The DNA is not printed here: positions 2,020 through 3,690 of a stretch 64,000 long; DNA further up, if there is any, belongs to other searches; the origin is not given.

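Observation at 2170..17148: Methanethiol oxidase physically abuts the formaldehyde-oxidation (Fae/H4MPT/Fhc) island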

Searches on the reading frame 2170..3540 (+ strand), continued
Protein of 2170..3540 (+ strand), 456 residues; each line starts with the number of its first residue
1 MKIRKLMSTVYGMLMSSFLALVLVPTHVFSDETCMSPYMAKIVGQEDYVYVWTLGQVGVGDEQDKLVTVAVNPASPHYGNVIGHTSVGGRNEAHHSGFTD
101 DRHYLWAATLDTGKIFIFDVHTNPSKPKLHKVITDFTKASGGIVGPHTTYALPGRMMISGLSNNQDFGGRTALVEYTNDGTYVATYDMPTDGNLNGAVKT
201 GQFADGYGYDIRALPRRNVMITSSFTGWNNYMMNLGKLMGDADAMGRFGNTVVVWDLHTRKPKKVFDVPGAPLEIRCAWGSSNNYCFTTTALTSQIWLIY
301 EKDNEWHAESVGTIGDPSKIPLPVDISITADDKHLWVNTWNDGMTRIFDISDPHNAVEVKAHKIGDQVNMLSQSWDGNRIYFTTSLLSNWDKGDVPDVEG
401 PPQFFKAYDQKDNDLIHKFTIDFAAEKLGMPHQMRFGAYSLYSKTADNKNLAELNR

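Call 32: search_protein_families(library=pfam, proteins=[L007:8401-9885:+, L013:7163-8374:-, L056:2448-3593:-], max_evalue=10)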
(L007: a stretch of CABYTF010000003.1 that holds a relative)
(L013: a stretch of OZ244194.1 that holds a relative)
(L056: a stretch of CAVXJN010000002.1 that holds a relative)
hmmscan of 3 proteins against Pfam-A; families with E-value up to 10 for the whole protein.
L007:8401-9885:+ (495 aa): 0 families

L013:7163-8374:- (404 aa): 6 families
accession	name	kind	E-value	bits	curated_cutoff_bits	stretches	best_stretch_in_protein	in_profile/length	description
PF03349.22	Toluene_X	-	9.9e-08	31.3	29.7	1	18-172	24-175/421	Outer membrane protein transport protein (OMPP1/FadL/TodX)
PF03797.25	Autotransporter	-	0.0055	16.9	26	1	112-197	3-87/255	Autotransporter beta-domain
PF13505.12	OMP_b-brl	-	0.0091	16.6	28.7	1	125-190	77-142/175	Outer membrane protein beta-barrel domain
PF20841.2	NtrZ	-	0.0096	16.7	27.7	1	137-172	29-64/78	NtrZ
PF04338.18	DUF481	-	0.1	13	21.1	1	342-403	84-138/210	Protein of unknown function, DUF481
PF22774.2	DNAJC11_beta-barrel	-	0.19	11.7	27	1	162-293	84-154/227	DNAJC11, beta-barrel domain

L056:2448-3593:- (382 aa): 1 family
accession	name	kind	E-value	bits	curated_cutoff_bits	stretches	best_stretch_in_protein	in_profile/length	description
PF03349.22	Toluene_X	-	1.4e-13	50.6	29.7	1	15-171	6-163/421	Outer membrane protein transport protein (OMPP1/FadL/TodX)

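Call 36: search_solved_structures(query=window:2170-3540:+, show_alignments=1)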
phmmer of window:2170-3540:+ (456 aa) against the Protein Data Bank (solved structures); distinct sequences matched with E-value up to 0.001: 1.
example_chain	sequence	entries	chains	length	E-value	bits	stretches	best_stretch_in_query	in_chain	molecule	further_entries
2ece_A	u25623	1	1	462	1.8e-21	79.5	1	35-435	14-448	462aa long hypothetical selenium-binding protein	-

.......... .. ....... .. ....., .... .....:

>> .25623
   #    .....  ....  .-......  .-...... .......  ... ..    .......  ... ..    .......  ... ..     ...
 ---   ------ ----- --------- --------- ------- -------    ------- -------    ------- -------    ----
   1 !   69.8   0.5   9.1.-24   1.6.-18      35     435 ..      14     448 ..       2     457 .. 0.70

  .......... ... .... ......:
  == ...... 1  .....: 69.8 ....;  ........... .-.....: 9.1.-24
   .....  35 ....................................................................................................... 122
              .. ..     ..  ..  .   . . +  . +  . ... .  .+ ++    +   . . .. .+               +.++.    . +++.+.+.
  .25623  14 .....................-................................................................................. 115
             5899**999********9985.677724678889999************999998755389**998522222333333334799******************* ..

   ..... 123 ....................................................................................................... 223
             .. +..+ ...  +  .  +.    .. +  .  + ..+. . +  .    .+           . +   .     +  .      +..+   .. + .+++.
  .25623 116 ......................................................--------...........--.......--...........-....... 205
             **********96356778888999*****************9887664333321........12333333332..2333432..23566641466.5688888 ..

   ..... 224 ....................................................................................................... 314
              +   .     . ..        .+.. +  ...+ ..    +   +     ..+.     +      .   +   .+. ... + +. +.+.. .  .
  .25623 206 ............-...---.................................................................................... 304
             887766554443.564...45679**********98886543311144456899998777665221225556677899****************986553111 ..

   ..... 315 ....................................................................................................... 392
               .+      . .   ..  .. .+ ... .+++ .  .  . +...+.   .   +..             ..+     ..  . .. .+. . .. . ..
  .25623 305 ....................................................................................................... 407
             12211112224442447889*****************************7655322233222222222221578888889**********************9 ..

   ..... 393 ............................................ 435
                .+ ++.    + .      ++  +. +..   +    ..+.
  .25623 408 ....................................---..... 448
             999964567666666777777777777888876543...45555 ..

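Call 40: search_protein_families(library=ncbifam, proteins=[L001:4198-5568:+, L001:5925-6575:+, L001:6715-7803:+, L001:3477-4142:-, L001:544-2766:-, L039:14830-16077:+], max_evalue=0.01)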
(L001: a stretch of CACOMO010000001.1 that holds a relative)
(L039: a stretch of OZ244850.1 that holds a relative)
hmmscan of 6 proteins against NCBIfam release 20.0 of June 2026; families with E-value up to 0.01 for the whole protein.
L001:4198-5568:+ (456 aa): 0 families

L001:5925-6575:+ (216 aa): 2 families
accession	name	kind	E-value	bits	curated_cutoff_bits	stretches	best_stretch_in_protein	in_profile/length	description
NF050814.1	FtsZBindFzlA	equivalog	5.6e-07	29.5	300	1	12-101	6-99/228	FtsZ-binding protein FzlA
NF007016.1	PRK09481.1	equivalog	0.001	18.5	314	1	6-99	6-103/209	stringent starvation protein SspA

L001:6715-7803:+ (362 aa): 26 families (the best 25 are shown)
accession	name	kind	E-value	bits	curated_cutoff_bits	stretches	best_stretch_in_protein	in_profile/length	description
NF040810.1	BenC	equivalog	3.6e-64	217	430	1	29-358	16-332/333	benzoate 1,2-dioxygenase electron transfer component BenC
NF008822.0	PRK11872.1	equivalog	5.8e-53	180.1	402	1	30-360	19-339/341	anthranilate 1,2-dioxygenase electron transfer component AntC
NF045803.1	MethMoxFADbindMmoC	equivalog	1.5e-51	175.2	500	1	30-358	18-342/343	aromatic/alkene monooxygenase hydroxylase FAD-binding subunit MmoC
TIGR02160.1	PA_CoA_Oxy5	hypoth_equivalog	1.9e-40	138.8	420.8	2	152-358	40-243/352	1,2-phenylacetyl-CoA epoxidase subunit PaaE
NF058606.1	GlBtMonoRdsGbcB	equivalog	4.1e-30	104.9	500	2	127-353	25-244/362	glycine betaine monooxygenase reductase subunit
TIGR01941.1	nqrF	equivalog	1.8e-29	102.9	295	2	183-357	235-404/405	NADH:ubiquinone reductase (Na(+)-transporting) subunit F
NF005963.0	PRK08051.1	equivalog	1.2e-24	87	230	1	120-356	8-230/233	NAD(P)H-flavin reductase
NF007964.0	PRK10684.1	equivalog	3.3e-22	78.9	383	2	146-358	38-239/333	NADH oxidoreductase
NF052252.1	flav_redu_LuxG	exception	5.5e-21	74.8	340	1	119-357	4-230/232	flavin mononucleotide reductase LuxG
NF009805.0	PRK13289.1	equivalog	1e-19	70.8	432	1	153-358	197-394/399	NO-inducible flavohemoprotein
NF004317.0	PRK05713.1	equivalog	9.6e-19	67.7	338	1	24-277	7-249/312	iron-sulfur-binding ferredoxin reductase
TIGR02008.1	fdx_plant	subfamily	6.1e-17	61.2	81.15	1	25-103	14-90/97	ferredoxin [2Fe-2S]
TIGR02911.1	sulfite_red_B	equivalog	1.1e-14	54.2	288.6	1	179-354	60-222/261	anaerobic sulfite reductase subunit AsrB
NF041393.1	Frdxn_Halo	equivalog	1.2e-13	51.1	150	1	28-98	40-109/128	ferredoxin Fer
NF006220.0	PRK08345.1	subfamily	2.9e-12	46.4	395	1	145-352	43-247/294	cytochrome-c3 hydrogenase subunit gamma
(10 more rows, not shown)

L001:3477-4142:- (221 aa): 0 families

L001:544-2766:- (740 aa): 16 families
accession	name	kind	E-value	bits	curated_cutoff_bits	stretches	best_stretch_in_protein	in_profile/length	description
TIGR01959.1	nuoF_fam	equivalog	2.3e-112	375.4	558.65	1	346-728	10-407/410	NADH-quinone oxidoreductase subunit NuoF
NF010120.0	PRK13596.1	equivalog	2e-99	333.1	389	1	370-729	38-415/433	NADH-quinone oxidoreductase subunit NuoF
NF008436.0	PRK11278.1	equivalog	1.8e-78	264.4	749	1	348-729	25-424/448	NADH-quinone oxidoreductase subunit NuoF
TIGR01958.1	nuoE_fam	subfamily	2.2e-22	79.8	142.4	1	207-326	12-135/148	NADH-quinone oxidoreductase subunit NuoE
NF005722.0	PRK07539.1-2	equivalog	9.1e-19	68.1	141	1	196-335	10-153/157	NADH-quinone oxidoreductase subunit NuoE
NF005747.0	PRK07571.1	equivalog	7.8e-17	61.5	224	1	202-330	28-160/173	bidirectional hydrogenase complex protein HoxE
NF007246.0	PRK09692.1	domain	2.9e-16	59.1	434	1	4-161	8-162/413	integrase domain-containing protein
NF005725.0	PRK07539.1-5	equivalog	7.9e-15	55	220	1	192-322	21-155/174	NADH-quinone oxidoreductase subunit NuoE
NF004638.0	PRK05988.1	equivalog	1.7e-13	50.6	198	1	199-326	14-145/159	formate dehydrogenase subunit gamma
NF005721.0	PRK07539.1-1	equivalog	8.1e-13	48.3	308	1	180-337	15-176/292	NADH-quinone oxidoreductase subunit NuoE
NF005724.0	PRK07539.1-4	equivalog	9.5e-13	48.5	280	1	213-320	42-154/240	NADH-quinone oxidoreductase subunit NuoE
NF005723.0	PRK07539.1-3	equivalog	5.1e-11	42.7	226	1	210-319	23-136/158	NADH-quinone oxidoreductase subunit NuoE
TIGR04481.1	PR_assoc_PrdC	equivalog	3.8e-10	39.1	490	1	373-597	74-272/425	proline reductase-associated electron transfer protein PrdC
NF009040.0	PRK12373.1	equivalog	1.8e-09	37.8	514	1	213-318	39-149/400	NADH-quinone oxidoreductase subunit E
TIGR01945.1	rnfC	subfamily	2.4e-07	29.6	245.95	1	364-509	113-248/435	RnfABCDGE type electron transport complex subunit C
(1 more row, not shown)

L039:14830-16077:+ (415 aa): 0 families

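Call 41: list_cluster_members(proteins=[window:2170-3540:+, window:576-2078:+, window:7002-7898:-, window:99-371:+])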
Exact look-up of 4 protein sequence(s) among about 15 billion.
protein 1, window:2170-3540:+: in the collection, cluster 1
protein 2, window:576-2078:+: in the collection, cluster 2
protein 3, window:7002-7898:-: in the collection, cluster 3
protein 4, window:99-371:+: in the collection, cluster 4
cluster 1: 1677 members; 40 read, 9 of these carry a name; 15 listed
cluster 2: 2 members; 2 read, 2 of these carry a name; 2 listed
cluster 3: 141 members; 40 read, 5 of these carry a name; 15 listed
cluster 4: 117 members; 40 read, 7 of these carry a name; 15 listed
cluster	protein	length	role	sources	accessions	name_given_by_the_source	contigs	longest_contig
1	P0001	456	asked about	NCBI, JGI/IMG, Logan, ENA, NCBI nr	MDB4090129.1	selenium-binding family protein [Gammaproteobacteria bacterium]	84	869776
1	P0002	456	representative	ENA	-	-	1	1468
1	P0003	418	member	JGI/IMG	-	selenium-binding protein 1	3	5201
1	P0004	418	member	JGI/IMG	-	selenium-binding protein 1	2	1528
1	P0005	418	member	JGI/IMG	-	selenium-binding protein 1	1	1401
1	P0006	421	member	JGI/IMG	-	selenium-binding protein 1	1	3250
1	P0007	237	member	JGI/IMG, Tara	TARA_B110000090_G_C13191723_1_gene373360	selenium-binding protein 1 | strand:- start:52 stop:765 length:714 start_codon:yes stop_codon:yes gene_type:complete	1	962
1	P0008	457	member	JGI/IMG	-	selenium-binding protein 1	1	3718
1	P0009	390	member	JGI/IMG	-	selenium-binding protein 1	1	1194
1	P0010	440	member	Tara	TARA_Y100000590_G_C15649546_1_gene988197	strand:+ start:73 stop:1395 length:1323 start_codon:yes stop_codon:yes gene_type:complete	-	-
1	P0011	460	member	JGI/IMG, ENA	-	-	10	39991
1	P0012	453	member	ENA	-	-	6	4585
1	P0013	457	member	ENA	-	-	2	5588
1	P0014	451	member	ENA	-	-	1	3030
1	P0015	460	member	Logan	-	-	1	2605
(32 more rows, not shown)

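Call 71: search_protein_families(library=pfam, proteins=[L025:4949-7291:-, L025:2135-3274:+, L025:3286-3831:+, L025:3828-4730:-, L033:14084-16207:+, L033:16361-18280:+, L033:18354-19727:+, L033:19788-20957:+, L033:3407-5257:-, L033:2000-2992:-])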
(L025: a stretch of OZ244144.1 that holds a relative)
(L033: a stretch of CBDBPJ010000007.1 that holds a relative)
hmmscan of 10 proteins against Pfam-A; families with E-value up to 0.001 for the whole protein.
L025:4949-7291:- (780 aa): 3 families
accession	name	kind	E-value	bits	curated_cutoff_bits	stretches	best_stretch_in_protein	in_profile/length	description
PF00384.28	Molybdopterin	-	2.2e-53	182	24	1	56-517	1-353/353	Molybdopterin oxidoreductase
PF01568.27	Molydop_binding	-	5.4e-23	81.6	26.8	1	634-754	1-109/110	Molydopterin dinucleotide binding domain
PF18364.6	Molybdopterin_N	-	2.3e-06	27.9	26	1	12-49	1-38/41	Molybdopterin oxidoreductase N-terminal domain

L025:2135-3274:+ (379 aa): 3 families
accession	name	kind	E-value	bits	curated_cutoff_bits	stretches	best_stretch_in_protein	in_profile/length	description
PF07992.20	Pyr_redox_2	-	1.8e-16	60.8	26.1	1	4-127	2-124/291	Pyridine nucleotide-disulphide oxidoreductase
PF13454.12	NAD_binding_9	-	5.3e-05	23.7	21.8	0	7-43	2-32/155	FAD-NAD(P)-binding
PF21706.3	FCSD_central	-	0.0005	20.6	27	0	146-249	13-116/116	Sulfide dehydrogenase [flavocytochrome c] flavoprotein chain, central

L025:3286-3831:+ (181 aa): 0 families

L025:3828-4730:- (300 aa): 2 families
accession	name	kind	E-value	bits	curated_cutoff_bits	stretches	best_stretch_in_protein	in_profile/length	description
PF00892.27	EamA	-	1.8e-28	100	28.2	2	15-141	10-134/135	EamA-like transporter family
PF04142.21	Nuc_sug_transp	-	0.00083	19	27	0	108-148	121-161/315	Nucleotide-sugar transporter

L033:14084-16207:+ (707 aa): 3 families
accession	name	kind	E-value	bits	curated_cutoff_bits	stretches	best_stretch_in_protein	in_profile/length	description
PF00384.28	Molybdopterin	-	7.3e-41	140.8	24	1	66-484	1-351/353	Molybdopterin oxidoreductase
PF01568.27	Molydop_binding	-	1.1e-21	77.3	26.8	1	579-696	1-107/110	Molydopterin dinucleotide binding domain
PF04879.21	Molybdop_Fe4S4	-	1.7e-13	50.7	22.7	1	9-63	2-55/55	Molybdopterin oxidoreductase Fe4S4 domain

L033:16361-18280:+ (639 aa): 4 families
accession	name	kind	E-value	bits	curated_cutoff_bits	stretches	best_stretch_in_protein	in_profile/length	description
PF13450.12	NAD_binding_8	-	9.3e-10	39.1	21.9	1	94-155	1-55/68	NAD(P)-binding Rossmann-like domain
PF01266.30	DAO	-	4.6e-08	33.4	27.9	1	91-131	1-38/353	FAD dependent oxidoreductase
PF00890.30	FAD_binding_2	-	2.4e-07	30.7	20.4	0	91-130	1-37/414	FAD binding domain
PF07992.20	Pyr_redox_2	-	0.00037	20.4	26.1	0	90-128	1-38/291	Pyridine nucleotide-disulphide oxidoreductase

L033:18354-19727:+ (457 aa): 1 family
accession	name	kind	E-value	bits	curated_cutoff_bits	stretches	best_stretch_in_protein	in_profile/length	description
PF00202.27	Aminotran_3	-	4.8e-99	332.2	30.5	1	46-453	7-402/403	Aminotransferase class-III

L033:19788-20957:+ (389 aa): 1 family
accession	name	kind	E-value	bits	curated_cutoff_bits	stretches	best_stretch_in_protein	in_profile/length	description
PF07690.21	MFS_1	-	8.9e-16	58.2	33.4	2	33-195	12-178/347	Major Facilitator Superfamily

L033:3407-5257:- (616 aa): 1 family
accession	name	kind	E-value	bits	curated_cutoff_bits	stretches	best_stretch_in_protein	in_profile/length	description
PF13589.12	HATPase_c_3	-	8.5e-09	36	25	1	44-143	5-97/137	Histidine kinase-, DNA gyrase B-, and HSP90-like ATPase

L033:2000-2992:- (330 aa): 10 families
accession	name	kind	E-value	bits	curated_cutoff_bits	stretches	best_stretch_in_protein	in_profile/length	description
PF00004.35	AAA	-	2.1e-29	103.1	21.2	1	117-242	1-130/131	ATPase family associated with various cellular activities (AAA)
PF20720.3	nSTAND3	-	4.1e-06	27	27.2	1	114-204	17-95/155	Novel STAND NTPase 3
PF13207.12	AAA_17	-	7.5e-06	26.7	27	0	120-143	1-24/136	AAA domain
PF13238.12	AAA_18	-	1.9e-05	25.5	29.4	1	119-242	3-100/128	AAA domain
PF19263.5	DUF5906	-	5.8e-05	24.2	27.6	1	119-226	1-105/114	Family of unknown function (DUF5906)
PF00910.28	RNA_helicase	-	0.00012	22.9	21.5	1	118-203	2-77/105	RNA helicase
PF05496.18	RuvB_N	-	0.00019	21.7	27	1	115-145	34-64/159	Holliday junction DNA helicase RuvB P-loop domain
PF07728.20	AAA_5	-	0.00029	21.3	22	1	117-183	2-77/139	AAA domain (dynein-related subfamily)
PF13521.12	AAA_28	-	0.00046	20.9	27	0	117-137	2-22/164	AAA domain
PF05729.18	NACHT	-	0.00093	19.5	26.7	0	117-138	3-24/167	NACHT domain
